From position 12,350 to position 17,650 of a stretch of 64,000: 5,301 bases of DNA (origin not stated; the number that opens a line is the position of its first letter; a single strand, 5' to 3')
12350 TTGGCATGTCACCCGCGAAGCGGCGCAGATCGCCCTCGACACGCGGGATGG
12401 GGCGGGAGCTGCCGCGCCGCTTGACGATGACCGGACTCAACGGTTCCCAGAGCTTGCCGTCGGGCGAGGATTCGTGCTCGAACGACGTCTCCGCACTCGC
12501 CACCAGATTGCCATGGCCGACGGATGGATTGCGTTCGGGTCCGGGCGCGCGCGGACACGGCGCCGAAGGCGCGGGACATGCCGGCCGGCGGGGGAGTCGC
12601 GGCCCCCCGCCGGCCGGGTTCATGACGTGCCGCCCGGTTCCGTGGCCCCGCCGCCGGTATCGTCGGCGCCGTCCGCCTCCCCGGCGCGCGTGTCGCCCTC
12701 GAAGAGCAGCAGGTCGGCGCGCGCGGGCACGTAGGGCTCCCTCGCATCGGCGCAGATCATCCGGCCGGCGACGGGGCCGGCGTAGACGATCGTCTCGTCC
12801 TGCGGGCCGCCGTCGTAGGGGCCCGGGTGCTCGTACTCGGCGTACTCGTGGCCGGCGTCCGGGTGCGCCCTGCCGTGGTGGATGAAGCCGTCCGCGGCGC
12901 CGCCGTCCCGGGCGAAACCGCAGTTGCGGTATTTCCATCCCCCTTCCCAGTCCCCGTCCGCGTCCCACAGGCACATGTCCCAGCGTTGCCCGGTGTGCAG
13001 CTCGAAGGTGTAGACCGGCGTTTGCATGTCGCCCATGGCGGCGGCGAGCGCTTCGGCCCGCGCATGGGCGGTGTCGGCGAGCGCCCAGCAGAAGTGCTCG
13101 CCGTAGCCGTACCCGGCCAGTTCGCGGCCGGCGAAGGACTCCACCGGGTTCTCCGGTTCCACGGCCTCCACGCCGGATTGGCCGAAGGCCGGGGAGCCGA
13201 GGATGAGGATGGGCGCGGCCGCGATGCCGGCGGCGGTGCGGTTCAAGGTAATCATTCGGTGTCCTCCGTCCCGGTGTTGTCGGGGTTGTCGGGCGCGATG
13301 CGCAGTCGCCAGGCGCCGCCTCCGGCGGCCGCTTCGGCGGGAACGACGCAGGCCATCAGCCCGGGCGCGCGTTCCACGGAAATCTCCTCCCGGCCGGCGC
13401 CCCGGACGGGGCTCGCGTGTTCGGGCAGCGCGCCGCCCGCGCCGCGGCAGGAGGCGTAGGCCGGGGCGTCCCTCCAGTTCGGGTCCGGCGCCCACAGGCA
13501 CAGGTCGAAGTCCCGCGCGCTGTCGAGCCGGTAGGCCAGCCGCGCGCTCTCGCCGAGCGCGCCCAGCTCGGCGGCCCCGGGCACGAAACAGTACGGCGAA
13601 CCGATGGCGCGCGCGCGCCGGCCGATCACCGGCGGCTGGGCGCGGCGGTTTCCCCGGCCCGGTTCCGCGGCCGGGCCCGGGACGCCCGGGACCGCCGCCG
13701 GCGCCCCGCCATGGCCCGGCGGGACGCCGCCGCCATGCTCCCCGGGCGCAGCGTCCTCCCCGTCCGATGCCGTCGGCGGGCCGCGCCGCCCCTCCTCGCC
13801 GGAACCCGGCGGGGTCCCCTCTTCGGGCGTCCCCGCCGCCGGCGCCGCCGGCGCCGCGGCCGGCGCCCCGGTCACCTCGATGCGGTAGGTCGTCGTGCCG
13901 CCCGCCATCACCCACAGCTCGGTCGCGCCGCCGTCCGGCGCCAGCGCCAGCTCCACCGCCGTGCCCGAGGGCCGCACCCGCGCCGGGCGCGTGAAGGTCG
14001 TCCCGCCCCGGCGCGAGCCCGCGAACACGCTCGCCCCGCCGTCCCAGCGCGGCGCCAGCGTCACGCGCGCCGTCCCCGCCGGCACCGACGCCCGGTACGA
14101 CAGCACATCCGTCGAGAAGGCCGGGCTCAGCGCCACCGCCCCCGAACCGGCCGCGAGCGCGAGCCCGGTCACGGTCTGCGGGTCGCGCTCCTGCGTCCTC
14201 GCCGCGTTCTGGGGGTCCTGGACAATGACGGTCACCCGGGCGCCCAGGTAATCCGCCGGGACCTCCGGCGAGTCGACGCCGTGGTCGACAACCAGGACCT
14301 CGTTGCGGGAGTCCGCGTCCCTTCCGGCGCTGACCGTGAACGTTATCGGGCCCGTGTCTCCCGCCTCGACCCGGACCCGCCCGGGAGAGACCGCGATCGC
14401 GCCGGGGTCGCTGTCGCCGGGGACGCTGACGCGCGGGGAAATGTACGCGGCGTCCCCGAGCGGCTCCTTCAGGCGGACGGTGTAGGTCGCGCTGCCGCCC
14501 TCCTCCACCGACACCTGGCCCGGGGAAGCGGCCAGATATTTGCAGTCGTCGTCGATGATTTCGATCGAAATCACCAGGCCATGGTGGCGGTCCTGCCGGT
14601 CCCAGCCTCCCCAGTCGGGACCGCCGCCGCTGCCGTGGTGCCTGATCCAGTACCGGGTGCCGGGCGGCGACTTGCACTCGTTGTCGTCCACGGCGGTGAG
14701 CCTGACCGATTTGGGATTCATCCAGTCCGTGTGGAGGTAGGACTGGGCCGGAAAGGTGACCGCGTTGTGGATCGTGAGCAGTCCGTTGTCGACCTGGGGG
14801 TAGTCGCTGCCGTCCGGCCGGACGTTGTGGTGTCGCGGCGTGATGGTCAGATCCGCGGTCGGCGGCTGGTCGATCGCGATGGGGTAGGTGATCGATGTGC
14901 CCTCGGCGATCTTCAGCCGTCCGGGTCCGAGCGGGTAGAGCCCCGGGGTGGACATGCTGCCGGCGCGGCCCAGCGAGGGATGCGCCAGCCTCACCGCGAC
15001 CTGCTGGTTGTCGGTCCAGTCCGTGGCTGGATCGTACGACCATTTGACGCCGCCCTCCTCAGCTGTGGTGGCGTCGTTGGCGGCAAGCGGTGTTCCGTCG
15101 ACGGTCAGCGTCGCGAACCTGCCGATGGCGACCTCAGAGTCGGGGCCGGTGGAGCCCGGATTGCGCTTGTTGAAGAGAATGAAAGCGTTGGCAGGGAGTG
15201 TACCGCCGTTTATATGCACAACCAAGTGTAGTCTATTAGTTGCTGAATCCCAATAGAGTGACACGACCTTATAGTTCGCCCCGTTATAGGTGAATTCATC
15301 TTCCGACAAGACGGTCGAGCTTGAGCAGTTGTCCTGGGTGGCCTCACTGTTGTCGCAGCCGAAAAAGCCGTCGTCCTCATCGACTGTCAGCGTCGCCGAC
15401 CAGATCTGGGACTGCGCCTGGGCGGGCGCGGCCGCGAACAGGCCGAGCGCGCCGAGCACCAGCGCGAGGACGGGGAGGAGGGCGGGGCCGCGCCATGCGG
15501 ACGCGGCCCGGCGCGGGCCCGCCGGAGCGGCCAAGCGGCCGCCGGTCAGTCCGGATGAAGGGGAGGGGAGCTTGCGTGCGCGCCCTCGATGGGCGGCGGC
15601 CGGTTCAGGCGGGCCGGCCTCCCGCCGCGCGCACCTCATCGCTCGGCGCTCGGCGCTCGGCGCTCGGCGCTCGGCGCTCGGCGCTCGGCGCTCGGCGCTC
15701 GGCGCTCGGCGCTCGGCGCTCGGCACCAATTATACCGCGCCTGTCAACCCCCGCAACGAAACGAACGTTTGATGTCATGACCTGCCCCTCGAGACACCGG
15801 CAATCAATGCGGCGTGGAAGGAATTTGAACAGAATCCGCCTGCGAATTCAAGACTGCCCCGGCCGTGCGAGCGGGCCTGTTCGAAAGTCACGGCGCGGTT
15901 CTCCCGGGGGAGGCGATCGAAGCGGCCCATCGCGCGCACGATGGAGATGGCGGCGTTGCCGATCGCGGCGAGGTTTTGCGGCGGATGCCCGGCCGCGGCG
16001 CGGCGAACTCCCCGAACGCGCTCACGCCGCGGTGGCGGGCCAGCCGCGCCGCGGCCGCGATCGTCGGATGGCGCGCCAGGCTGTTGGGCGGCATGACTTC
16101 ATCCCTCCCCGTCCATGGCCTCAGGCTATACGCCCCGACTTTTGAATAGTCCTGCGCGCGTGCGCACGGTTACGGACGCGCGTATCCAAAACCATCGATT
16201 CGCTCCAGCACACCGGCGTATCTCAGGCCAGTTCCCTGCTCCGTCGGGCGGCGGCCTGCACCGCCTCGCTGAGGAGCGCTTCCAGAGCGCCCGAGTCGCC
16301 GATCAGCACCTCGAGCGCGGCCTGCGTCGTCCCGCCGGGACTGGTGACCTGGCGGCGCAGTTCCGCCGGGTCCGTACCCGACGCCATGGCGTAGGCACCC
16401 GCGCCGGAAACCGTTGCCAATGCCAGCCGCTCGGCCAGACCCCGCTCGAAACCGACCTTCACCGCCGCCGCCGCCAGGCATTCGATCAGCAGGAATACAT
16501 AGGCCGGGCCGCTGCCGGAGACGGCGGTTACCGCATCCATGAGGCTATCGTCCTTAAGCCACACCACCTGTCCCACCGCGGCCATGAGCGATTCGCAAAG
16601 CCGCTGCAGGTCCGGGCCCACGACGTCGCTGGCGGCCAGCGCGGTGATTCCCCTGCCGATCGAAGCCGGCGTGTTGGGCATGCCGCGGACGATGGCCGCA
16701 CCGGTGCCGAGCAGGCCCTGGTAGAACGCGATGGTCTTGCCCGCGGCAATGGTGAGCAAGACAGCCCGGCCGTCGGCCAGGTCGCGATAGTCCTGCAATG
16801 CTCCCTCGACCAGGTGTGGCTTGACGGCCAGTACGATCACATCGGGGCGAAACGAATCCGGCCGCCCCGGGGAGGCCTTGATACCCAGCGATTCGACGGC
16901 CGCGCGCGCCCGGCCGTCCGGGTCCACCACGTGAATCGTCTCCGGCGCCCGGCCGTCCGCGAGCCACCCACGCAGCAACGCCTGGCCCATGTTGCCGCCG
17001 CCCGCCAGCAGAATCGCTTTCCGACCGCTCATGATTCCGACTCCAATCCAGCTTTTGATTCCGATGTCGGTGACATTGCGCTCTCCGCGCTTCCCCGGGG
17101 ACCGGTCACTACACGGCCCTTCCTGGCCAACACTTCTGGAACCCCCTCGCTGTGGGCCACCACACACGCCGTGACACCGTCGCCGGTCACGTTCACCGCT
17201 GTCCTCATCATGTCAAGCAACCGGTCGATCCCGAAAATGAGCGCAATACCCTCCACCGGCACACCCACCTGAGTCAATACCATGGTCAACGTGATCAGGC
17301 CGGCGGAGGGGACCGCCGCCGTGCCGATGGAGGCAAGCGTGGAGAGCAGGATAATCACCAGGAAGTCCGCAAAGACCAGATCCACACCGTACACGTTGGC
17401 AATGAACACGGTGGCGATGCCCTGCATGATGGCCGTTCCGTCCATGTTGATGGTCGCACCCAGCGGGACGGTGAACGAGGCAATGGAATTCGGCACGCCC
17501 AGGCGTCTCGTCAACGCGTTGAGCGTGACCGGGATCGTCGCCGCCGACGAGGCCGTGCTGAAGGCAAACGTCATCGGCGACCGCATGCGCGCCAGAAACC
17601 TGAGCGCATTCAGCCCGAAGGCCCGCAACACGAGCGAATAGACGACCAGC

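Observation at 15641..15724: Perfect heptanucleotide microsatellite (x12) at the 5-prime end of a large secreted-protein gene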

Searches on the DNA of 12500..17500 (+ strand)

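Call 8: search_dna_similar(query=window:12500-17500:+, collection=plasmids, mode=near, max_rows=15)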
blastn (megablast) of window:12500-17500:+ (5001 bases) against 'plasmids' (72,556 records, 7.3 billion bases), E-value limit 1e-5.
Records with a match: 4; places in all: 4; records where one place covers at least 80% of the query: 0.
Best place of each record, by identity: 80-90% 1; 60-80% 3.
By first word of the organism name: Sinorhizobium 4.
By predicted mobility (MOB-suite, as given by PLSDB): non-mobilizable 4.
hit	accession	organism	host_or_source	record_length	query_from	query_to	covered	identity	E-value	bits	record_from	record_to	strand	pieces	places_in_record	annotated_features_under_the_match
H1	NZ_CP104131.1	Sinorhizobium sp. K101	Phaseolus vulgaris,cell ...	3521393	3943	4041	2%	79.2%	2e-7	68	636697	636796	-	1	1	none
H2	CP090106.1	Sinorhizobium meliloti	Medicago,Cell culture,Plant nodule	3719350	3943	4038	2%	80.6%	3e-9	73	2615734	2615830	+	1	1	proC: pyrroline-5-carboxylate reductase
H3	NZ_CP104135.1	Sinorhizobium sp. C101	Phaseolus vulgaris,cell ...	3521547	3943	4038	2%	79.6%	2e-7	68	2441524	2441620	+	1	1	none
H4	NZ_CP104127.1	Sinorhizobium sp. M103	Phaseolus vulgaris,cell ...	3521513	3943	4038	2%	79.6%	2e-7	68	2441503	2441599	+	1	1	none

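Call 52: search_rna_families(source=window, start=15200, end=16000, threshold=evalue, max_evalue=1)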
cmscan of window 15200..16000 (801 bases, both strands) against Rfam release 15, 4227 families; matches with E-value up to 1: 0.
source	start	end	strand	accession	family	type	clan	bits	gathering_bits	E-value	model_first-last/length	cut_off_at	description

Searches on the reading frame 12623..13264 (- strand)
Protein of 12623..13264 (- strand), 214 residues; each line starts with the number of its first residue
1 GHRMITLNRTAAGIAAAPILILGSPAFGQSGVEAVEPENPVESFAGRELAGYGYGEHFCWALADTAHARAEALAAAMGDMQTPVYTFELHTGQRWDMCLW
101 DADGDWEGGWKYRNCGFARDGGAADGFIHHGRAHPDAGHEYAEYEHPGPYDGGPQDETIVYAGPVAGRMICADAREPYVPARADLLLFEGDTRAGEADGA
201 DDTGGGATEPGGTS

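Call 10: search_protein_families(library=pfam, proteins=[window:12623-13264:-], max_evalue=0.01)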
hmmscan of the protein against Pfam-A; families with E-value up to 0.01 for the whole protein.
window:12623-13264:- (214 aa): 0 families

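Call 51: list_cluster_members(proteins=[P0001, P0003, P0041, window:12623-13264:-])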
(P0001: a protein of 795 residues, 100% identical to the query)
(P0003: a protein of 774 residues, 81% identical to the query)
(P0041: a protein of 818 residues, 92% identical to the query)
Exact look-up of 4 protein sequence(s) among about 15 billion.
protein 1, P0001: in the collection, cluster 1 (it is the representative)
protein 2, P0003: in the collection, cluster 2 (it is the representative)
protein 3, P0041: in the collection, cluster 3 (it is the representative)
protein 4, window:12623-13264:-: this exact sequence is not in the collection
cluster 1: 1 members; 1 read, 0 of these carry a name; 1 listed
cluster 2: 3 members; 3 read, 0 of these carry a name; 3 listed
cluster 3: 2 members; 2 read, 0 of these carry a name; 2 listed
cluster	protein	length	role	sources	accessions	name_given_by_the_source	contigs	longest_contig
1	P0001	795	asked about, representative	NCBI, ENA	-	-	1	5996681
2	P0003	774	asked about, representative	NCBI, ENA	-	-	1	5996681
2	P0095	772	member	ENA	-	-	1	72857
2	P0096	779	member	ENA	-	-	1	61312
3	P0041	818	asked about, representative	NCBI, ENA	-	-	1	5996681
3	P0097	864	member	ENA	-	-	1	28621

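Call 101: search_protein_families(library=pfam, proteins=[window:12623-13255:-], max_evalue=1)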
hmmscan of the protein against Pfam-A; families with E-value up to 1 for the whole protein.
window:12623-13255:- (211 aa): 0 families
